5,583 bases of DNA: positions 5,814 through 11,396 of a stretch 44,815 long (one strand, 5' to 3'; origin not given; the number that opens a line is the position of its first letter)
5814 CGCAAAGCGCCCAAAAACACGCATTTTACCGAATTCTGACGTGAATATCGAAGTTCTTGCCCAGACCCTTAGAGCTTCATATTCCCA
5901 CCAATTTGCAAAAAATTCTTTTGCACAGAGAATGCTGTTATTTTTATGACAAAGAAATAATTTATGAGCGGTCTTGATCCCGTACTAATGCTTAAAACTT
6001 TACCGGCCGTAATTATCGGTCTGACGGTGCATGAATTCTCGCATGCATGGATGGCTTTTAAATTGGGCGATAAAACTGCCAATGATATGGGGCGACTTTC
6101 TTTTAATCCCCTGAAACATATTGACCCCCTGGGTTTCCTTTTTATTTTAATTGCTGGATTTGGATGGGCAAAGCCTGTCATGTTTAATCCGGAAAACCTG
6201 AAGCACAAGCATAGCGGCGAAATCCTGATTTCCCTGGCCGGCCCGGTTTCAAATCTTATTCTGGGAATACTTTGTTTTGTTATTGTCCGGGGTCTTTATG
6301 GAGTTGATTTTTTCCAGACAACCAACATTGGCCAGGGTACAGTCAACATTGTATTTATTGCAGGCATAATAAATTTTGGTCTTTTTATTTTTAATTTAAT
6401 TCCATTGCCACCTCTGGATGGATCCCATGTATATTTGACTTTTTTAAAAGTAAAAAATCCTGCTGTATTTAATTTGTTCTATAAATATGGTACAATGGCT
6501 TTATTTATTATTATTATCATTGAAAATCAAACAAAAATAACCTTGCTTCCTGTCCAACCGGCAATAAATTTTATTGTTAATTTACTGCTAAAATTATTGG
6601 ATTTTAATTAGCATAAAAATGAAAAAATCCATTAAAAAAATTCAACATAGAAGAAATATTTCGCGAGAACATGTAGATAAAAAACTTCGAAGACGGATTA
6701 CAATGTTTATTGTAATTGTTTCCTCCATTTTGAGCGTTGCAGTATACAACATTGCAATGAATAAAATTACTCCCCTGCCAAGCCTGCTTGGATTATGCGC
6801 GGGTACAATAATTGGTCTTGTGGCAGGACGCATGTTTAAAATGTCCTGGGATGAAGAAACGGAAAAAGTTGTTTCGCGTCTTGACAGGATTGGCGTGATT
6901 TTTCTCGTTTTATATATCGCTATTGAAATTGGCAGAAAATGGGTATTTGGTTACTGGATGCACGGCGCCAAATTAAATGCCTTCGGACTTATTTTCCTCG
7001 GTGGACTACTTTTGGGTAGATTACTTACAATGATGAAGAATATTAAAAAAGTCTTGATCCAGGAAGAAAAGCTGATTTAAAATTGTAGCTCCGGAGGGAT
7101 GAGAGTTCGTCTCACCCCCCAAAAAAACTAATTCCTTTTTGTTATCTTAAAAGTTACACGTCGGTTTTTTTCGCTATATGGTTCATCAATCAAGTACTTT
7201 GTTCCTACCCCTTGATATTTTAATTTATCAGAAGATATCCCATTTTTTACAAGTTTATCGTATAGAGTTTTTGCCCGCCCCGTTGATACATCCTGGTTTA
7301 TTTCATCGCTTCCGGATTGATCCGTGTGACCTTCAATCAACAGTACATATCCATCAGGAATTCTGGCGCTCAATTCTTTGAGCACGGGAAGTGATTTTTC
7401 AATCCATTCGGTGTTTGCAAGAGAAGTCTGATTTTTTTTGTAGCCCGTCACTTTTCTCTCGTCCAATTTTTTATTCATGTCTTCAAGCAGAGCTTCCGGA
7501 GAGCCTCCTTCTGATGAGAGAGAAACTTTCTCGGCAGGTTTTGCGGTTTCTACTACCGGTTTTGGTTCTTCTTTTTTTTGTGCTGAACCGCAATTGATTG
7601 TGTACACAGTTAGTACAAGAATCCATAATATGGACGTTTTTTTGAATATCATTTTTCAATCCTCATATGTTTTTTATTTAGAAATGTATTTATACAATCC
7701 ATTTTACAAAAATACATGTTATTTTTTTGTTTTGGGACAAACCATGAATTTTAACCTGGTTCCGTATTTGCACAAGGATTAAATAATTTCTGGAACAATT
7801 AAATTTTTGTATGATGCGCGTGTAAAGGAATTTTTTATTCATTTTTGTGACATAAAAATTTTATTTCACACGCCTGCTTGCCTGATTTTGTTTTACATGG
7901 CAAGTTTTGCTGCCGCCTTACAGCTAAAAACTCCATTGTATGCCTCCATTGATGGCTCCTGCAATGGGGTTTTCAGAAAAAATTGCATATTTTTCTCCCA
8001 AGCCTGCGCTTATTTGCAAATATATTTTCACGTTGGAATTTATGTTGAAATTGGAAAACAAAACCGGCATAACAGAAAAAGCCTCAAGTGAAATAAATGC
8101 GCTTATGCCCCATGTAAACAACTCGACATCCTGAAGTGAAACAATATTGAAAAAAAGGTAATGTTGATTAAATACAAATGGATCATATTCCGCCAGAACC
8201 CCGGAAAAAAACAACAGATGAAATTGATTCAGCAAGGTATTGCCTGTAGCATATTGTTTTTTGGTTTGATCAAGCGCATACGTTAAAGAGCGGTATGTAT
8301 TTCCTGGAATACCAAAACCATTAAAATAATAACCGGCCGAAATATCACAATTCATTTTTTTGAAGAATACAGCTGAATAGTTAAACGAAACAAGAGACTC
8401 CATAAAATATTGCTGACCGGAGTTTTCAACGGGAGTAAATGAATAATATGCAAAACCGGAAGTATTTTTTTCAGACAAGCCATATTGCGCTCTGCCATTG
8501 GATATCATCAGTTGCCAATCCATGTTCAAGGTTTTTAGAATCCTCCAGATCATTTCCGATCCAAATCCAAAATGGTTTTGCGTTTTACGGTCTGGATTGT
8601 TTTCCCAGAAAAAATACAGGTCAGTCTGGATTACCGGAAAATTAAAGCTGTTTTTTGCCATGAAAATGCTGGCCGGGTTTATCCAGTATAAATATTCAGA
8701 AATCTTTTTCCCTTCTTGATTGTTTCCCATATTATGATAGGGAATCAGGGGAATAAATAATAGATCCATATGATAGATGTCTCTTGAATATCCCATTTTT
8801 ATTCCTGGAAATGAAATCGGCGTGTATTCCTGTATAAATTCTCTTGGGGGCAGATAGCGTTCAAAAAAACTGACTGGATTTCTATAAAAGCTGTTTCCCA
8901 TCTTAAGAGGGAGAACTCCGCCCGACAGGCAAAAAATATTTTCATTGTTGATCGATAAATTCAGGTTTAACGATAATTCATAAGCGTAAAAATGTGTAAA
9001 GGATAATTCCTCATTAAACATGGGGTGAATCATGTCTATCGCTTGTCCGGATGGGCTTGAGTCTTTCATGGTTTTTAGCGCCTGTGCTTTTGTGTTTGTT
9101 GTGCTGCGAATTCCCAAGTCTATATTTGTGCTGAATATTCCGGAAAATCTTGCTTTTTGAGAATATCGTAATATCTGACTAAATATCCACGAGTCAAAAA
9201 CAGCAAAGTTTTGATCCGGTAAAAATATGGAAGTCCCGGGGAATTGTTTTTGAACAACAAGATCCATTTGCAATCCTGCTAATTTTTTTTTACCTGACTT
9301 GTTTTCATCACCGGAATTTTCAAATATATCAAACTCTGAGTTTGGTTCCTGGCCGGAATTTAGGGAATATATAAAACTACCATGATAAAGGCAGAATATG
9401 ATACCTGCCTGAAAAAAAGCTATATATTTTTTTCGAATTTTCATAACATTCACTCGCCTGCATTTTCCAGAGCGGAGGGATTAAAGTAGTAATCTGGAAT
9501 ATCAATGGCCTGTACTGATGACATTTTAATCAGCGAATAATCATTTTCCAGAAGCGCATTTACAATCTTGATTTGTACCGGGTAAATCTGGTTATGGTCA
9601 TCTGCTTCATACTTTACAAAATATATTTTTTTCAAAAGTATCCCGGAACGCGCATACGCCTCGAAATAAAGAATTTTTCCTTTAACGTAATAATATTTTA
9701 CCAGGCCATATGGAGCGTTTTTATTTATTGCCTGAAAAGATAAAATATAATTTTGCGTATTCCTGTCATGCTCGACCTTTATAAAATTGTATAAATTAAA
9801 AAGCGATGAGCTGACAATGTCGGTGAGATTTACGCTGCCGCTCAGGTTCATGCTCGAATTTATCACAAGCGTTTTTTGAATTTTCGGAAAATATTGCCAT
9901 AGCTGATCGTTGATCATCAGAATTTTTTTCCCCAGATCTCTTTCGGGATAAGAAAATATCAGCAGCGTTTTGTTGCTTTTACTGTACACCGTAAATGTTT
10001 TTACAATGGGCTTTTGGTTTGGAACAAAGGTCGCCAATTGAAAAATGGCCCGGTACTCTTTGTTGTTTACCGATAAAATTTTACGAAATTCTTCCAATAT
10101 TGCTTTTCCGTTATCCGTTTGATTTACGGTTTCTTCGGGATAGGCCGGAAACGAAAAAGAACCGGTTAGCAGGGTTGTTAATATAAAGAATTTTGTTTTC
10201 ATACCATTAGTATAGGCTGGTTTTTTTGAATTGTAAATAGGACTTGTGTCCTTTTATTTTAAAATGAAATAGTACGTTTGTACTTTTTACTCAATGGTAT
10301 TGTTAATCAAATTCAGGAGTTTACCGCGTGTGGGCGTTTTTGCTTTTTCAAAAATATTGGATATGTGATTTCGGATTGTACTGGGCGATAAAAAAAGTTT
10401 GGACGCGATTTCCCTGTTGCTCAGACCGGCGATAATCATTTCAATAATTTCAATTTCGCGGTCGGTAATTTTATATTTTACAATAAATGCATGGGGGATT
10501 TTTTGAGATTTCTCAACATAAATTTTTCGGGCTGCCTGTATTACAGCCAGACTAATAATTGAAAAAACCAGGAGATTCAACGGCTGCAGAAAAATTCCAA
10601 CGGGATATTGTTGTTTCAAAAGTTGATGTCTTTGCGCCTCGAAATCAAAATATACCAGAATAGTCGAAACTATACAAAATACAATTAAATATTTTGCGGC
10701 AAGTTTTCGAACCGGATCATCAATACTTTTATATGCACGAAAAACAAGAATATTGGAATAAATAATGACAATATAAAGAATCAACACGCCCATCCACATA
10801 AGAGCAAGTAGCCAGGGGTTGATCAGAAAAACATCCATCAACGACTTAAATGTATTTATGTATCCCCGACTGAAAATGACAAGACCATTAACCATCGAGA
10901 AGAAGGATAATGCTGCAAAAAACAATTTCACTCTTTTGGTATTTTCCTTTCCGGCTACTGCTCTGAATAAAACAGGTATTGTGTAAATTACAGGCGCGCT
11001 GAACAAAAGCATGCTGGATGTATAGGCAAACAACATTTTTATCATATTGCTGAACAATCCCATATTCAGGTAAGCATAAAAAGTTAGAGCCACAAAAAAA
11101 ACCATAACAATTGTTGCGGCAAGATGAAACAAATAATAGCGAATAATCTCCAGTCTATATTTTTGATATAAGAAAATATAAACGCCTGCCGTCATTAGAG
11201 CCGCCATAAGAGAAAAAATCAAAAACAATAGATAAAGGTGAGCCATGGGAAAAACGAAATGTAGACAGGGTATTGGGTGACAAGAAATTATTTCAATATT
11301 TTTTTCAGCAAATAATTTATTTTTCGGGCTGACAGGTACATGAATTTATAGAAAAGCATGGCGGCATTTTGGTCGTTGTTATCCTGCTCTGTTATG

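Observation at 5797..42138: Dense family of ~120-135 bp palindromic intergenic repeats (MITE/REP-like), nine copies in 45 kb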

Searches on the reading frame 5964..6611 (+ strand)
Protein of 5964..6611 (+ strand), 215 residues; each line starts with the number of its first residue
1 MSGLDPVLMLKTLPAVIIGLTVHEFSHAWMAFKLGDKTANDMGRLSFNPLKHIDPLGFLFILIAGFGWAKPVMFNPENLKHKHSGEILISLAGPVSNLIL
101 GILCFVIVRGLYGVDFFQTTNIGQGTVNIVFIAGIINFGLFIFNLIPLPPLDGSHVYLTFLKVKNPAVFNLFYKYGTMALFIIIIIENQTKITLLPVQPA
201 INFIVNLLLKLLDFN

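Call 18: search_protein_families(library=pfam, proteins=[window:5964-6611:+])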
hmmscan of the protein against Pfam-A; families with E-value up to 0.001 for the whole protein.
window:5964-6611:+ (215 aa): 1 family
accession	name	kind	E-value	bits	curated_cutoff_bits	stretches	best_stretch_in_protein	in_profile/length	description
PF02163.28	Peptidase_M50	-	8.5e-16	58.4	27.2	2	122-179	155-217/221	Peptidase family M50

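Call 74: find_encoding_contigs(protein=window:5964-6611:+, flank=6000, max_places=8)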
Protein window:5964-6611:+ (215 aa): 2 contigs read that carry it; 2 places shown.
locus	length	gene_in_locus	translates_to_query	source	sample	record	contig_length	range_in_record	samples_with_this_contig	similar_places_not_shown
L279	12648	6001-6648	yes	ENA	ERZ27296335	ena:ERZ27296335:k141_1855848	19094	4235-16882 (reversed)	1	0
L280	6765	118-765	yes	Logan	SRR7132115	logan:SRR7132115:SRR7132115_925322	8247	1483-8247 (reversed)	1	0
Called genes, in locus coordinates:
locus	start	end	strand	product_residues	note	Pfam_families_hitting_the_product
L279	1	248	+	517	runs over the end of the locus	PF13007:LZ_Tnp_IS66, PF13005:zf-IS66, PF03050:DDE_Tnp_IS66, PF13817:DDE_Tnp_IS66_C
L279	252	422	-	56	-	-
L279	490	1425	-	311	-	PF00041:fn3 (faint)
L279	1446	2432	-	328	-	-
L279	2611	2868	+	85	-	PF01649:Ribosomal_S20p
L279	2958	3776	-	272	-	PF12706:Lactamase_B_2, PF23023:Anti-Pycsar_Apyc1 (weak)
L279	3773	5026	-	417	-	PF01288:HPPK, PF02548:Pantoate_transf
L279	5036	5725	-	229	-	-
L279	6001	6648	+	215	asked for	PF02163:Peptidase_M50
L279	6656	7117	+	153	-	-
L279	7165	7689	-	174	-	PF00691:OmpA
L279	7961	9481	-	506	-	-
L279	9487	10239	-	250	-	PF17131:TP_0789-like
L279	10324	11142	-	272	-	PF00196:GerE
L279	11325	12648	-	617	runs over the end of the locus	PF01973:MptE-like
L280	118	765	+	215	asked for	PF02163:Peptidase_M50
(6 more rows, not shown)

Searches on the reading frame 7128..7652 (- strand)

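Call 28: search_protein_families(library=pfam, proteins=[window:7128-7652:-])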
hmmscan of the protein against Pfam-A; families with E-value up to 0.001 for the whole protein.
window:7128-7652:- (174 aa): 1 family
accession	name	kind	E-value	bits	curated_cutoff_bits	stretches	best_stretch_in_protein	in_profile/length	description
PF00691.25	OmpA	-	6.8e-10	39.6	27.2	1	100-163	30-93/98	OmpA family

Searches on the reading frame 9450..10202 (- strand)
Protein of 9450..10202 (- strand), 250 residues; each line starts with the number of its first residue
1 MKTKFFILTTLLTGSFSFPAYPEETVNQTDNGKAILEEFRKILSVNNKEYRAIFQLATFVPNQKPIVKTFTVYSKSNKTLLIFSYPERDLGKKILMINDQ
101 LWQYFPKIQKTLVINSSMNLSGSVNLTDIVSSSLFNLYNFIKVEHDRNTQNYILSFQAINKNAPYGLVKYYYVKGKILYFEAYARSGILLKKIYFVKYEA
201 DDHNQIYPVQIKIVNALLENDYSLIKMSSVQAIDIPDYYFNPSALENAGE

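Call 28: search_protein_families(library=pfam, proteins=[window:9450-10202:-])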
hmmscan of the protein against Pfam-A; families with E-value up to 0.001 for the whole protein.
window:9450-10202:- (250 aa): 1 family
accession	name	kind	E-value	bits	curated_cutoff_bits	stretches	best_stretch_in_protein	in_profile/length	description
PF17131.11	LolA_like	-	9.7e-21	74.7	30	1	76-247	2-184/184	Outer membrane lipoprotein-sorting protein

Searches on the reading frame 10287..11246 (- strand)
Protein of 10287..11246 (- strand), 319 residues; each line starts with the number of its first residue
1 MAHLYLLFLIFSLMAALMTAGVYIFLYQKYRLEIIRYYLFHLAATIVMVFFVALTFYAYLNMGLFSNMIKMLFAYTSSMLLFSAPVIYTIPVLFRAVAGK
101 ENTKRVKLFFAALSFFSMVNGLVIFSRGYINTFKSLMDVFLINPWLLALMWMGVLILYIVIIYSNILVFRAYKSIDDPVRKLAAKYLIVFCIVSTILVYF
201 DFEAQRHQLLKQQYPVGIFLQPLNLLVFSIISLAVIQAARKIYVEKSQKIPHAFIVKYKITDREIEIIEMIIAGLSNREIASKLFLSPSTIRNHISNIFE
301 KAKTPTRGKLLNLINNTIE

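Call 28: search_protein_families(library=pfam, proteins=[window:10287-11246:-])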
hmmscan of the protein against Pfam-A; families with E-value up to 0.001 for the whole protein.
window:10287-11246:- (319 aa): 4 families
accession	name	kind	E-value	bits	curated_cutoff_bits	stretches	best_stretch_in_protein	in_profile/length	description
PF00196.25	GerE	-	6.3e-15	55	23.5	1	261-307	4-50/57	Bacterial regulatory proteins, luxR family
PF13936.12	HTH_38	-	0.00013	22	27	1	262-295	7-41/44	Helix-turn-helix domain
PF13412.12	HTH_24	-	0.00018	21.5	21.9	1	266-296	7-39/48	Winged helix-turn-helix DNA-binding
PF08281.18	Sigma70_r4_2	-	0.00044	20.3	25.7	1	266-297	17-49/54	Sigma-70, region 4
